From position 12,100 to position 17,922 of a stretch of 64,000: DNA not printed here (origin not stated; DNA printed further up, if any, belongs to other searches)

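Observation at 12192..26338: Sortase-dependent cell-surface island: 1840-aa LPXTG fibre protein, four paralogous NTG/TGDA-repeat secreted proteins with CC motifs, and two sortases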

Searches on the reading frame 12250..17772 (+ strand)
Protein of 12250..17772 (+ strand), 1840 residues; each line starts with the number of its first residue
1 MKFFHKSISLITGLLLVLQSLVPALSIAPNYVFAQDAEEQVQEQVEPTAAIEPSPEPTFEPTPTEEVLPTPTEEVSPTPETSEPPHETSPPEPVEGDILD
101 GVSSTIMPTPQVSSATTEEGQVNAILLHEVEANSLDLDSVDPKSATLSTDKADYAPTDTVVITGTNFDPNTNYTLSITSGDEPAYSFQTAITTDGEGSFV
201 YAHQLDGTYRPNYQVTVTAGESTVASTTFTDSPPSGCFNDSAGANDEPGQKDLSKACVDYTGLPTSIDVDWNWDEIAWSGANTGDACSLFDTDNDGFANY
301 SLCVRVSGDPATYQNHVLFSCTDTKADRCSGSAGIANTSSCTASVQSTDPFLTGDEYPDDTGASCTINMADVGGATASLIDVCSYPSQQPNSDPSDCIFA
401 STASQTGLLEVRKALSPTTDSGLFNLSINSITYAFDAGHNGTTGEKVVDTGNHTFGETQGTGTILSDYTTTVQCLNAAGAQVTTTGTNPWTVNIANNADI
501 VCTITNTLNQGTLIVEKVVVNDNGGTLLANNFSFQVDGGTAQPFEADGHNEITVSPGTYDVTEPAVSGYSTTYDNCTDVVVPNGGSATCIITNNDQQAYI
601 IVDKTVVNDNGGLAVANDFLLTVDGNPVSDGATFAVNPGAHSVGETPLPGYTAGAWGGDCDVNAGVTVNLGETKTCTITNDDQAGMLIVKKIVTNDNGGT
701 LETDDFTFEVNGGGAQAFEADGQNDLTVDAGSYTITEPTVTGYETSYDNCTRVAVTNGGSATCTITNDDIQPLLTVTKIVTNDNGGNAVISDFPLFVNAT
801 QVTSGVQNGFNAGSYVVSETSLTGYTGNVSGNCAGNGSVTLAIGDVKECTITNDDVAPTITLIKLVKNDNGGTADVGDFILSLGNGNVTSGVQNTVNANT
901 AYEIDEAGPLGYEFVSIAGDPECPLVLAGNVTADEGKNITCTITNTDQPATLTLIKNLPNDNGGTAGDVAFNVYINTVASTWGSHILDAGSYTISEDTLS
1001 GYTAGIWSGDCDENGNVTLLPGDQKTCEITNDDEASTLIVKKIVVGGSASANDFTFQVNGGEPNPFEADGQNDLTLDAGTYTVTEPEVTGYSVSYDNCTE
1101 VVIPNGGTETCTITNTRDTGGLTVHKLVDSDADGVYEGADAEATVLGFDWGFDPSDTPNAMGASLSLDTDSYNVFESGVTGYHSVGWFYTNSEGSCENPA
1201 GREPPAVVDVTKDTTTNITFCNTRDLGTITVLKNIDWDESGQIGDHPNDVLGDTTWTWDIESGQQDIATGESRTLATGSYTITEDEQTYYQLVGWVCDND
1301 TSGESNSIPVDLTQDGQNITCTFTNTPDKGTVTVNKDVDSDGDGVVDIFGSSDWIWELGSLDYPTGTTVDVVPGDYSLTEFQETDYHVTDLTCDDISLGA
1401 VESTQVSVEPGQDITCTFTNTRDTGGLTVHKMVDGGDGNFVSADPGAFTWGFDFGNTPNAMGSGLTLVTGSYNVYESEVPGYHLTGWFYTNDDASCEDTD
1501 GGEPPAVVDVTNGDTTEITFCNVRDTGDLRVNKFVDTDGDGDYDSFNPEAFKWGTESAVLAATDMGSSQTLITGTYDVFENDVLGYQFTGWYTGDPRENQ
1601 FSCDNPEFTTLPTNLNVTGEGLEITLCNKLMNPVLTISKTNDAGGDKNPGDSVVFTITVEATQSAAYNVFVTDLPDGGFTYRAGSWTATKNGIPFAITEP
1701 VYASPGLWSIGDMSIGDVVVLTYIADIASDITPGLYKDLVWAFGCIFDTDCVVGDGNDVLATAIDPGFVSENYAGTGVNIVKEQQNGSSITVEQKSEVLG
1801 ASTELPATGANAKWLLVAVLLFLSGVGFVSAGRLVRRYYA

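Call 3: search_protein_families(library=pfam, proteins=[window:12250-17772:+], max_evalue=0.01)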
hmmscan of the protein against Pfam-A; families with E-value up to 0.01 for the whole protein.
window:12250-17772:+ (1840 aa): 4 families
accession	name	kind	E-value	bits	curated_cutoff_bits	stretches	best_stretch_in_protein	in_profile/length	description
PF19403.5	SpaA_2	-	8.8e-66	219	25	9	682-765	1-96/96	Prealbumin-like fold domain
PF24514.1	SpaA_4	-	9.6e-08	33.2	27.3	2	1269-1326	38-106/107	Prealbumin-like fold domain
PF20674.3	SpaA_3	-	6.7e-05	23.3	24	1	448-507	55-120/121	Prealbumin-like fold domain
PF05738.19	Cna_B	-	0.0021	18.9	22.3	0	729-757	59-86/87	Cna protein B-type domain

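Call 4: search_protein_families(library=ncbifam, proteins=[window:12250-17772:+], max_evalue=0.01)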
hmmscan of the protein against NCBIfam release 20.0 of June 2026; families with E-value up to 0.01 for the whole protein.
window:12250-17772:+ (1840 aa): 0 families
